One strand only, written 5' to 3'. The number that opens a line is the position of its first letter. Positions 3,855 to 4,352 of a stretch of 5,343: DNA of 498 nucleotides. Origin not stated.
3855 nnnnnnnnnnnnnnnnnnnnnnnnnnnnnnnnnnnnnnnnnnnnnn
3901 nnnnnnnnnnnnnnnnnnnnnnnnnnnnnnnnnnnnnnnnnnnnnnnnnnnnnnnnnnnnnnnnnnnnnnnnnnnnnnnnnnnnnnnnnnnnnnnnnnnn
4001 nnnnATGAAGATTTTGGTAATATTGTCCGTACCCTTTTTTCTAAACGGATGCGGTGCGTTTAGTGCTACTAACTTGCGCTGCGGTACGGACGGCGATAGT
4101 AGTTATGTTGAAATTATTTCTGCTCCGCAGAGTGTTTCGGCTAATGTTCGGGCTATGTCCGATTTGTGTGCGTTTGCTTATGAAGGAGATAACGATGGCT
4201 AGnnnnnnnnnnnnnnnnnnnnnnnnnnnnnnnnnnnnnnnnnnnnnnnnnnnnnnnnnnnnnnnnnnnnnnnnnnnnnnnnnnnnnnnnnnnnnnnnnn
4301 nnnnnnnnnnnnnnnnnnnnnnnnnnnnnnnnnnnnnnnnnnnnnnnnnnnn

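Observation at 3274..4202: Self-contained accessory expression cassette between VP3 and VP8 of a gokushovirus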

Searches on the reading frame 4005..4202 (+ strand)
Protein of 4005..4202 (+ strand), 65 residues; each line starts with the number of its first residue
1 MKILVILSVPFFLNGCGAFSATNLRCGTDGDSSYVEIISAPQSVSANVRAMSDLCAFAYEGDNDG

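Call 9: search_protein_families(library=pfam, proteins=[window:4005-4202:+], max_evalue=1)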
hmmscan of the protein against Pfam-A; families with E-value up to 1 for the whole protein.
window:4005-4202:+ (65 aa): 1 family
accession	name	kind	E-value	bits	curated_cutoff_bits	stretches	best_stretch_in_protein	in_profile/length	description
PF19918.4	bpX2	-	0.057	13.6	23.6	1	22-59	18-55/227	MoxR-vWA-beta-propeller ternary system domain bpX2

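Call 10: search_protein_families(library=phrogs, proteins=[window:4005-4202:+], max_evalue=1)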
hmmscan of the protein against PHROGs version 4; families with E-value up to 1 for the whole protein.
window:4005-4202:+ (65 aa): 0 families

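Call 13: find_related_loci(query=window:4005-4202:+, collection=viral_contigs, flank=6000)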
Query window:4005-4202:+ (65 aa) in viral_contigs; peptide patterns used: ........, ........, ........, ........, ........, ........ (x = any residue, [..] = any of these).
25 stretches matched a pattern, but none encodes a relative of the query by tblastn (E <= 1e-3).

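Call 33: find_homologous_proteins(query=window:4005-4202:+, max_evalue=0.001)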
Query window:4005-4202:+ (65 aa): 45 proteins with E <= 0.001 among 45 candidates.
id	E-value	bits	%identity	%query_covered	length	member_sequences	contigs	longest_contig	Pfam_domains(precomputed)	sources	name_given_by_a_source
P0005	1.0e-35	137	100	100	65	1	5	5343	-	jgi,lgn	-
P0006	2.4e-24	101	69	98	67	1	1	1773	-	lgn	-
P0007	6.4e-23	97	69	98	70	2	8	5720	-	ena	-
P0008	1.0e-22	96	69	98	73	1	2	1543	-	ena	-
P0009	2.0e-22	95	71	100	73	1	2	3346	-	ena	-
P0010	2.4e-22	95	67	98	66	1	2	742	-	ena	-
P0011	3.8e-22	95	69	98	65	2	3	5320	-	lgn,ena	-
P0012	5.9e-22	94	69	100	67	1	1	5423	-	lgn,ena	-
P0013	6.1e-22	94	65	100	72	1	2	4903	-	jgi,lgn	-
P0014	8.7e-22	93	65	100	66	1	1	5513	-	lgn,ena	-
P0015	9.5e-22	93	69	98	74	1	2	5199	-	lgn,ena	-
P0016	1.1e-21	93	68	100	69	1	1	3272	-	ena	-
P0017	1.3e-21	93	77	82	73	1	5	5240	-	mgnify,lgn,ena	mgnify:CR=1 FL=1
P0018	1.4e-21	93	67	98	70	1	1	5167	-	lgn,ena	-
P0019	2.4e-21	92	67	98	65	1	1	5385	-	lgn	-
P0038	6.5e-19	84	58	98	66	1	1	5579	-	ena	-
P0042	3.0e-18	82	56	98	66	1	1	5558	-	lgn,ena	-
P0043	3.8e-18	82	77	80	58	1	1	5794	-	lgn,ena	-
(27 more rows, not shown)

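Call 35: find_encoding_contigs(protein=P0007, flank=6000, max_places=3)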
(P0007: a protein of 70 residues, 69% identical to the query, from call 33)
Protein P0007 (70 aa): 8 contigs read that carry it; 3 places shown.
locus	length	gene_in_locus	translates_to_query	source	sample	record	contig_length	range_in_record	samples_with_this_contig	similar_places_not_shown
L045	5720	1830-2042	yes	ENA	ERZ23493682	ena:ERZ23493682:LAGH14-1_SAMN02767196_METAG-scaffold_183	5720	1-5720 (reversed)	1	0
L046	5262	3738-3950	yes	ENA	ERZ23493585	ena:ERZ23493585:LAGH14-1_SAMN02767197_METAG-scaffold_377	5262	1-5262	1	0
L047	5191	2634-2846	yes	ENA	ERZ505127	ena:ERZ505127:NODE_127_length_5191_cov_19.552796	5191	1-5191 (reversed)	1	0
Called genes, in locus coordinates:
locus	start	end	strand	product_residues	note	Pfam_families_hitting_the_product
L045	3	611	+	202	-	?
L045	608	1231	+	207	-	PF09675:Chlamy_scaf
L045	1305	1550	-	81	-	-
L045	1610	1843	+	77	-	-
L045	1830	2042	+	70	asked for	-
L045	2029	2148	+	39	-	-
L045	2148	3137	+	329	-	PF23343:REP_ORF2-G2P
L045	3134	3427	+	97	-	PF20577:Phage_ORF5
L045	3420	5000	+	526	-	PF02305:Phage_F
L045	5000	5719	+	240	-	?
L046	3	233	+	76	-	?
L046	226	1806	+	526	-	PF02305:Phage_F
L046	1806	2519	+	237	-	-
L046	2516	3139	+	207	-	PF09675:Chlamy_scaf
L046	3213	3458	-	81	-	-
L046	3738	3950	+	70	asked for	-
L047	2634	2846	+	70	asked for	-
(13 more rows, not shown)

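Call 36: find_encoding_contigs(protein=P0011, flank=6000, max_places=2)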
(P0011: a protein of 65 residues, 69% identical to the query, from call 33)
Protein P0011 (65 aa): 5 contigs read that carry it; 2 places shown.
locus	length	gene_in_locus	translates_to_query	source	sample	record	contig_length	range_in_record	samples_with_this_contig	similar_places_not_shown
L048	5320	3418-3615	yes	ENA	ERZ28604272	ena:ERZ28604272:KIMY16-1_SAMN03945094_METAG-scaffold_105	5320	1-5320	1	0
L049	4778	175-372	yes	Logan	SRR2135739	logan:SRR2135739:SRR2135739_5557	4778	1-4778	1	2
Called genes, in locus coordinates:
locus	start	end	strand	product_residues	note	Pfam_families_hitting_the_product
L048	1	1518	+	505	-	?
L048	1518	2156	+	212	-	-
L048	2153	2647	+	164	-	PF09675:Chlamy_scaf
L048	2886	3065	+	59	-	-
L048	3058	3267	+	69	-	-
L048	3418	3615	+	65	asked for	-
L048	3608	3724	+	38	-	-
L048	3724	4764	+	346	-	PF23343:REP_ORF2-G2P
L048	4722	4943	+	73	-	-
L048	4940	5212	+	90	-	PF20577:Phage_ORF5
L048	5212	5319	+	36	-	?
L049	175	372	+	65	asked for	-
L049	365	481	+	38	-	-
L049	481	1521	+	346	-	PF23343:REP_ORF2-G2P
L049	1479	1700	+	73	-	-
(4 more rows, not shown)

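Call 37: find_encoding_contigs(protein=P0012, flank=6000, max_places=2)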
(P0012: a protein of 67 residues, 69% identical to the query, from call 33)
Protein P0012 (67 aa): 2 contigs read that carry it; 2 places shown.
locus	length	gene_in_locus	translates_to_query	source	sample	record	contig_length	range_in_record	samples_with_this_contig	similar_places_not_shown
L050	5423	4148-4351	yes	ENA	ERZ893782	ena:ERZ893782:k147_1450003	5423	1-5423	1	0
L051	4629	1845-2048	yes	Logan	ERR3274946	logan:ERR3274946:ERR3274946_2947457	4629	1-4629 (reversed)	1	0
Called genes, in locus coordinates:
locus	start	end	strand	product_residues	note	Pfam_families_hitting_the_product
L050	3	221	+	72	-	?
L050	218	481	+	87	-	-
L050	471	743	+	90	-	PF20577:Phage_ORF5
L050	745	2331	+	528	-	PF02305:Phage_F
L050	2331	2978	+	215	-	-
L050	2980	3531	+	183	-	PF09675:Chlamy_scaf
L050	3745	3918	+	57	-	-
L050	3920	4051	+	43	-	-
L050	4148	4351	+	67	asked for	-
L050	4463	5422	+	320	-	?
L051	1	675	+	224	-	?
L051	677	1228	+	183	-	PF09675:Chlamy_scaf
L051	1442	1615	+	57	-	-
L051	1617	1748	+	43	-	-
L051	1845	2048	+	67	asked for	-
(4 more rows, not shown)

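Call 38: find_encoding_contigs(protein=P0043, flank=6000, max_places=2)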
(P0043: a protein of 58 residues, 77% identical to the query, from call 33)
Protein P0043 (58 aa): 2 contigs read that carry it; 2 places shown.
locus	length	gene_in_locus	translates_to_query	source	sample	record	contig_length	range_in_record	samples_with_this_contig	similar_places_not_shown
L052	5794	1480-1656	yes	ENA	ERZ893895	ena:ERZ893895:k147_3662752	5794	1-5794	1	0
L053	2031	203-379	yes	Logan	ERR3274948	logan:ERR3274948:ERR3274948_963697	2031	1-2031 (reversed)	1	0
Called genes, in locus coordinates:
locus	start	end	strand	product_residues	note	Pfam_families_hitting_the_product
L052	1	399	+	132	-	?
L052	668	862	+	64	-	-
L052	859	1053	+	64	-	-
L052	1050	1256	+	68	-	-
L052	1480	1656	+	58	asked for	-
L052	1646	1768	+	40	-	-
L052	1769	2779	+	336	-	PF23343:REP_ORF2-G2P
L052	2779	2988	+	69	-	-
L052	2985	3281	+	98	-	PF20577:Phage_ORF5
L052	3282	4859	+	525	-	PF02305:Phage_F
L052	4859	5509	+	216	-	-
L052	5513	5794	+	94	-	?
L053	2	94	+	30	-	?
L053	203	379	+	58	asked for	-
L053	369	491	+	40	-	-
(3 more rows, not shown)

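Call 44: search_dna_similar(query=window:4005-4199:+, collection=phages, mode=protein, max_evalue=0.001, max_rows=40)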
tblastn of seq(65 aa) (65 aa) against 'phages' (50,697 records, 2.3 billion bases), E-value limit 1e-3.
Records with a match: 3; places in all: 3; records where one place covers at least 80% of the query: 3.
Best place of each record, by identity: <60% 3.
By first word of the organism name: Microviridae 2; Eel 1.
By host as written in the record: Ciona robusta 2; - 1.
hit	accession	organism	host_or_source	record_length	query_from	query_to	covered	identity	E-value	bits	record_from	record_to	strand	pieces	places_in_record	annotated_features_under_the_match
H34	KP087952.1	Eel River basin pequenovirus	cold methane seep sediment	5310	1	62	95%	43.1%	6e-10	58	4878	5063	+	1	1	none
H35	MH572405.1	Microviridae sp.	Ciona robusta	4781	1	64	98%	35.9%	2e-5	45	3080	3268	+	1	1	none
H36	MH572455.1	Microviridae sp.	Ciona robusta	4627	4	65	95%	34.4%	1e-4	43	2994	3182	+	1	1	none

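Call 46: find_encoding_contigs(protein=P0014, flank=6000, max_places=1)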
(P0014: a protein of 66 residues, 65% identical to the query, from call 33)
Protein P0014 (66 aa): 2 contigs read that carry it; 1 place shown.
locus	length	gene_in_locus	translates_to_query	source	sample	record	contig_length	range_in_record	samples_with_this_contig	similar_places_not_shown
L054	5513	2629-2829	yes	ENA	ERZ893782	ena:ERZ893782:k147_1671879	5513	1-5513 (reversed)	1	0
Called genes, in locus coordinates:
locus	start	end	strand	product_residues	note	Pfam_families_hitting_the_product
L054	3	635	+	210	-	?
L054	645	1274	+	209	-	-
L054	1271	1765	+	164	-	PF09675:Chlamy_scaf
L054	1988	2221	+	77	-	-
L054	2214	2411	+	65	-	-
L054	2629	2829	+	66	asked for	-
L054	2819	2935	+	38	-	-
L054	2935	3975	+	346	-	PF23343:REP_ORF2-G2P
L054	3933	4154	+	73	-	-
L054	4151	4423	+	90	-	PF20577:Phage_ORF5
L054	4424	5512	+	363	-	?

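Call 47: find_encoding_contigs(protein=P0038, flank=6000, max_places=1)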
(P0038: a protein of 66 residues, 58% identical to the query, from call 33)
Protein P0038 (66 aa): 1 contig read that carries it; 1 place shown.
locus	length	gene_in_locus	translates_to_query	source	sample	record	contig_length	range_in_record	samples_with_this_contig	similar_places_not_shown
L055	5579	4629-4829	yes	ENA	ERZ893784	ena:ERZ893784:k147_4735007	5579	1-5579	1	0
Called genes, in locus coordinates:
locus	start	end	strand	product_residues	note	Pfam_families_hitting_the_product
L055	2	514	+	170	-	?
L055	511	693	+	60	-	-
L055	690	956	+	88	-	PF20577:Phage_ORF5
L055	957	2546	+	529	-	PF02305:Phage_F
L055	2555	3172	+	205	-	-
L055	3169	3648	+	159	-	PF09675:Chlamy_scaf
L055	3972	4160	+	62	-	-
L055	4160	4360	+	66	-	-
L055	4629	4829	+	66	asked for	-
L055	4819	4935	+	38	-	-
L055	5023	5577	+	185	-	?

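Call 48: find_encoding_contigs(protein=P0042, flank=6000, max_places=1)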
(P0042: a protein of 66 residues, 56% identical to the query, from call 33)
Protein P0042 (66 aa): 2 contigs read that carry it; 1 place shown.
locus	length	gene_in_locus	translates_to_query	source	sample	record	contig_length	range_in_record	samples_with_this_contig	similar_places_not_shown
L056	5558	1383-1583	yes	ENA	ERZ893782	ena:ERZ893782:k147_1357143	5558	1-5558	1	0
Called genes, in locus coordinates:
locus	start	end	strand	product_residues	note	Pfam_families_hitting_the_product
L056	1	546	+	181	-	?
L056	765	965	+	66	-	-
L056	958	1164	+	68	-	-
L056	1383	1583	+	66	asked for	-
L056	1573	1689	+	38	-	-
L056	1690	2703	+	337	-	PF23343:REP_ORF2-G2P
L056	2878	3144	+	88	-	PF20577:Phage_ORF5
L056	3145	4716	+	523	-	PF02305:Phage_F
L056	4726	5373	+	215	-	-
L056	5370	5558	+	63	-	?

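Call 49: find_encoding_contigs(protein=P0017, flank=6000, max_places=1)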
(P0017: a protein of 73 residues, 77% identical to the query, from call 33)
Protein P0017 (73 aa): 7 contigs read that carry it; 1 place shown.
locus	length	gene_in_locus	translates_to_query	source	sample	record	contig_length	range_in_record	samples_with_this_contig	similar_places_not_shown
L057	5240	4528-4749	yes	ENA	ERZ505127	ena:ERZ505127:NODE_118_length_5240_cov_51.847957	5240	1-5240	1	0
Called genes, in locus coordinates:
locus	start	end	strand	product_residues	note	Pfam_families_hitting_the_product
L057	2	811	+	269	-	?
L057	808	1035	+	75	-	-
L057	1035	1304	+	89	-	PF20577:Phage_ORF5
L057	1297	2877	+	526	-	PF02305:Phage_F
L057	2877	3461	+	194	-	-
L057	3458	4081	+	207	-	PF09675:Chlamy_scaf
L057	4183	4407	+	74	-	-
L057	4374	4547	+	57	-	-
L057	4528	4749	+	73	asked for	-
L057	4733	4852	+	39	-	-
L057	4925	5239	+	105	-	?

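Call 55: search_solved_structures(query=A4, max_evalue=10, show_alignments=2)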
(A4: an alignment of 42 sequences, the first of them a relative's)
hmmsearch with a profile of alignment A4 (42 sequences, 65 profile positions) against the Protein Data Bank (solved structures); distinct sequences matched with E-value up to 10: 1.
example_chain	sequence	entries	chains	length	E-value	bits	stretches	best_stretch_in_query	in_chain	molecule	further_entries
8c47_B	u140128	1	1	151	0.77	12.4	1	24-35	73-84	Profilin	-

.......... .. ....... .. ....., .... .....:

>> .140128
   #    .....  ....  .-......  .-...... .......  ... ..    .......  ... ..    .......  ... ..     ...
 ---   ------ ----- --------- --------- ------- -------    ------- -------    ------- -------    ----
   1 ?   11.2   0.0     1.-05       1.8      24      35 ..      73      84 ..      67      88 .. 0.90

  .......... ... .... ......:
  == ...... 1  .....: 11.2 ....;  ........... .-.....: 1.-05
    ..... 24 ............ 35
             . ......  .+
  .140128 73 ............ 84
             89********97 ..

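Call 56: search_protein_families(library=ncbifam, proteins=[window:4005-4202:+], max_evalue=1)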
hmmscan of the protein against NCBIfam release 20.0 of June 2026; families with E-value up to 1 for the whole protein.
window:4005-4202:+ (65 aa): 1 family
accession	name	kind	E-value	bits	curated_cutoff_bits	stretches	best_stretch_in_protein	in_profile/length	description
NF008475.0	PRK11372.1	equivalog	0.12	12.5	168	1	1-30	3-32/109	C-type lysozyme inhibitor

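Call 57: search_protein_families(library=padloc, proteins=[window:4005-4202:+], max_evalue=1)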
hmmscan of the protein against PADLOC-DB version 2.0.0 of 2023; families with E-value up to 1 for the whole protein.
window:4005-4202:+ (65 aa): 0 families

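Call 60: find_related_loci(query=A4, collection=genome_contigs, flank=8000)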
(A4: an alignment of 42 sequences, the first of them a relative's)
Query A4 (65 aa) in genome_contigs; peptide patterns used: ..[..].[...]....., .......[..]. (x = any residue, [..] = any of these).
20 stretches matched a pattern; 2 encode a relative of the query (tblastn E <= 1e-3); 2 distinct loci.
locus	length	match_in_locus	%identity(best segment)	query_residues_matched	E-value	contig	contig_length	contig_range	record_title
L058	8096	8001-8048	75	18-33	2e-5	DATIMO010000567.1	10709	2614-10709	MAG TPA_asm: Acetobacteraceae bacterium isolate SMAG_U15772 k141_1980438, whole genome shotgun sequence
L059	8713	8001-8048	75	18-33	5e-5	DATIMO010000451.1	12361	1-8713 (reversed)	MAG TPA_asm: Acetobacteraceae bacterium isolate SMAG_U15772 k141_3370935, whole genome shotgun sequence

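Call 65: search_protein_families(library=pfam, alignment_id=A4, max_evalue=1)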
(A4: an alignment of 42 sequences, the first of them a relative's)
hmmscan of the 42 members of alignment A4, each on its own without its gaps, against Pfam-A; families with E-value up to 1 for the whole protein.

A. member 1, P0005 (65 aa): 1 family
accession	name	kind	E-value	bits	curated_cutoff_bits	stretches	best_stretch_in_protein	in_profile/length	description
PF19918.4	bpX2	-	0.057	13.6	23.6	1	22-59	18-55/227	MoxR-vWA-beta-propeller ternary system domain bpX2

B. families by the number of members that match (of 42 scanned): 10 families
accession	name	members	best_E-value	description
PF13627.12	LptM_cons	11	0.03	LPS-assembly lipoprotein LptM, conserved region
PF08139.17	LPAM_1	4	0.02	Prokaryotic membrane lipoprotein lipid attachment site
PF19918.4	bpX2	4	0.057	MoxR-vWA-beta-propeller ternary system domain bpX2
PF16081.10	Phage_holin_7_1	1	0.031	Mycobacterial 2 TMS Phage Holin (M2 Hol) Family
PF06281.17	VP1_VP3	1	0.034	Structural protein VP1/VP3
PF24868.1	YABBY_N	1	0.048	YABBY, N-terminal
PF13567.11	DUF4131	1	0.11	Domain of unknown function (DUF4131)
PF21194.3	TadZ-like_ARD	1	0.15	TadZ-like, receiver domain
PF11812.13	DUF3333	1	0.15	Domain of unknown function (DUF3333)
PF20487.3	DUF6726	1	0.31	Family of unknown function (DUF6726)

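Call 68: predict_structure(alignment_id=A4)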
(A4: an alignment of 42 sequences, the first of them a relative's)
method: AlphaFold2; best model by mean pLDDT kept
length: 65 residues; sequences in the alignment: 42
mean_pLDDT: 67.4   pTM: 0.32
mean pLDDT of the five models: 67.4, 63.4, 61.8, 61.5, 56.3
residues with pLDDT >= 90: 0; 70-90: 21; 50-70: 42; < 50: 2
segments of 3 or more residues with pLDDT < 50: none
pLDDT, mean of each block of 10 residues (from residue 1): 79 63 68 70 64 66 53
secondary structure, 60 per line:
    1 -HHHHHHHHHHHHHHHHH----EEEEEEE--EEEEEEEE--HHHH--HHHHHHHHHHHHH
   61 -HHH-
elements in order: H2-18 E23-29 E32-39 H42-45 H48-60

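Call 80: fold_search(model_id=the predicted structure, library=pdb)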
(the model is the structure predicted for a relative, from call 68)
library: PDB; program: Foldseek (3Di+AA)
matches with E <= 10: 132; with E <= 0.001: 0
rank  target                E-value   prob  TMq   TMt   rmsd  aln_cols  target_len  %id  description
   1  6wxp_C                6.5e-01  0.41  0.41  0.20  12.0        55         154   13  De novo TIM barrel-ferredoxin fold fusion homodimer with 4-glutamate centre TFD-EE (released 2020-11-25)
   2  6wxp_A                6.9e-01  0.41  0.41  0.19  11.1        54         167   13  De novo TIM barrel-ferredoxin fold fusion homodimer with 4-glutamate centre TFD-EE (released 2020-11-25)
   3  9qup_B                6.9e-01  0.38  0.40  0.19  15.7        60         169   17  Tb(III)-bound de novo protein scaffold TFD-EE MPNN (released 2025-11-19)
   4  6zv9_B                9.7e-01  0.33  0.41  0.19  11.3        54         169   13  Terbium(III)-bound de novo TIM barrel-ferredoxin fold fusion dimer with 4-glutamate binding site and tryptophan antenn (released 2020-11-25)
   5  6wxp_E                1.0e+00  0.33  0.41  0.22  14.8        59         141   12  De novo TIM barrel-ferredoxin fold fusion homodimer with 4-glutamate centre TFD-EE (released 2020-11-25)
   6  6wxo_B                1.0e+00  0.30  0.40  0.18  14.0        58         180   12  De novo TIM barrel-ferredoxin fold fusion homodimer with 2-histidine 2-glutamate centre TFD-HE (released 2020-11-25)
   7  6wxo_A                1.1e+00  0.30  0.40  0.19  14.1        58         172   12  De novo TIM barrel-ferredoxin fold fusion homodimer with 2-histidine 2-glutamate centre TFD-HE (released 2020-11-25)
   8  4rjv_B                1.3e+00  0.20  0.35  0.30  15.2        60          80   13  Crystal Structure of a De Novo Designed Ferredoxin Fold, Northeast Structural Genomics Consortium (NESG) Target OR461 (released 2014-10-22)
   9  6wmk_A                1.4e+00  0.23  0.39  0.39  10.6        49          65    4  Crystal structure of beta sheet heterodimer LHD29 (released 2021-11-10)
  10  9qup_A                1.6e+00  0.28  0.41  0.19   4.0        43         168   21  Tb(III)-bound de novo protein scaffold TFD-EE MPNN (released 2025-11-19)
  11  2qvo                  2.0e+00  0.14  0.29  0.22   7.6        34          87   15  Crystal structure of AF1382 from Archaeoglobus fulgidus (released 2007-09-04)
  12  6wxp_B                2.2e+00  0.20  0.41  0.19  11.1        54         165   13  De novo TIM barrel-ferredoxin fold fusion homodimer with 4-glutamate centre TFD-EE (released 2020-11-25)
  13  2yhm_A                2.2e+00  0.09  0.27  0.06   8.1        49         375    8  Structure of respiratory syncytial virus nucleocapsid protein, P212121 crystal form (released 2012-01-25)
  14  6zv9_A                2.3e+00  0.18  0.41  0.19  14.3        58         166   12  Terbium(III)-bound de novo TIM barrel-ferredoxin fold fusion dimer with 4-glutamate binding site and tryptophan antenn (released 2020-11-25)
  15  9bs0_F                2.5e+00  0.25  0.40  0.40   3.6        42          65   17  YphC-treated 45SYphC particle. Class 5 (released 2024-12-25)
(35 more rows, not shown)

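Call 97: search_protein_families(library=phrogs, proteins=[L048:4722-4943:+, L052:2779-2988:+, L050:218-481:+], max_evalue=0.1)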
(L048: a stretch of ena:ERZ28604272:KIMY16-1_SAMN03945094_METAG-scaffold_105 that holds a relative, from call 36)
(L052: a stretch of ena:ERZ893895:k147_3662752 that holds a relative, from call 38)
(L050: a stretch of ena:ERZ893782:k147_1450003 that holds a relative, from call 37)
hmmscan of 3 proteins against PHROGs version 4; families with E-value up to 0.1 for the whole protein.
L048:4722-4943:+ (73 aa): 1 family
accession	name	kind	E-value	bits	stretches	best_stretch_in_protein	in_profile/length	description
phrog_8828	-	DNA, RNA and nucleotide metabolism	0.041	14.8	1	3-38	29-64/205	HNH endonuclease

L052:2779-2988:+ (69 aa): 0 families

L050:218-481:+ (87 aa): 2 families
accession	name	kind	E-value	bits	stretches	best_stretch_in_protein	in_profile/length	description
phrog_17743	-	unknown function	0.023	15.9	1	24-52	60-87/107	-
phrog_18095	-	unknown function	0.037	14.8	1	25-51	8-33/58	-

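Call 104: find_related_loci(query=A4, collection=metagenome_contigs, flank=6000)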
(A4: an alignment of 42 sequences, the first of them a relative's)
Query A4 (65 aa) in metagenome_contigs; peptide patterns used: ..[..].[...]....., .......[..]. (x = any residue, [..] = any of these).
28 stretches matched a pattern; 9 encode a relative of the query (tblastn E <= 1e-3); 9 distinct loci.
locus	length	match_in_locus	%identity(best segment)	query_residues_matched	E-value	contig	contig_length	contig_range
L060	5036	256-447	66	1-64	1e-27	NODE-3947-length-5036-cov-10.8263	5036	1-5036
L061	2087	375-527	82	15-65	3e-27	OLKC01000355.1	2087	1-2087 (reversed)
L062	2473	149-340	55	1-64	2e-22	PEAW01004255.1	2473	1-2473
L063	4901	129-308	53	1-60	4e-21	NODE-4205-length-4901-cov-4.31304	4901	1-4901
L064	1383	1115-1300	57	1-64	3e-19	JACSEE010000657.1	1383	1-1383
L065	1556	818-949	52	20-63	6e-15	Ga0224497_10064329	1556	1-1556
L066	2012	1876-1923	75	18-33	3e-5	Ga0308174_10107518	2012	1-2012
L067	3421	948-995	75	18-33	2e-5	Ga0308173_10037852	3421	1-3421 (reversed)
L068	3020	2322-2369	75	18-33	2e-5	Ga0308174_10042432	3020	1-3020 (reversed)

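Call 107: get_annotated_region(hit=H34, flank=6000)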
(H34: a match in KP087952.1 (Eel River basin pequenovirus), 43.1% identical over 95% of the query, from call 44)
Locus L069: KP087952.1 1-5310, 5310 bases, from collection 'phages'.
description: Eel River basin pequenovirus isolate c19758, complete genome.
organism: Eel River basin pequenovirus (NCBI taxid 1609634)
taxonomy: Viruses; Monodnaviria; Sangervirae; Phixviricota; Malgrandaviricetes; Petitvirales; Microviridae
host: -; source: cold methane seep sediment; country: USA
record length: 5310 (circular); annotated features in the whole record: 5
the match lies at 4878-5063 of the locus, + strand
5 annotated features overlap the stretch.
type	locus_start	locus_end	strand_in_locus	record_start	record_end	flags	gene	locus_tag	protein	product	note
CDS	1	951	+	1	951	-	-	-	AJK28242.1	putative replication initiation protein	-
CDS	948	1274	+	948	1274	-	-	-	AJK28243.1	putative nonstructural protein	-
CDS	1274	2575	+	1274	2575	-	-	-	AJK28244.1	putative major capsid protein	-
CDS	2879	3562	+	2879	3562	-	-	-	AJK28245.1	putative minor capsid protein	-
CDS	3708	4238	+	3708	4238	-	-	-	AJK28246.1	putative minor capsid protein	-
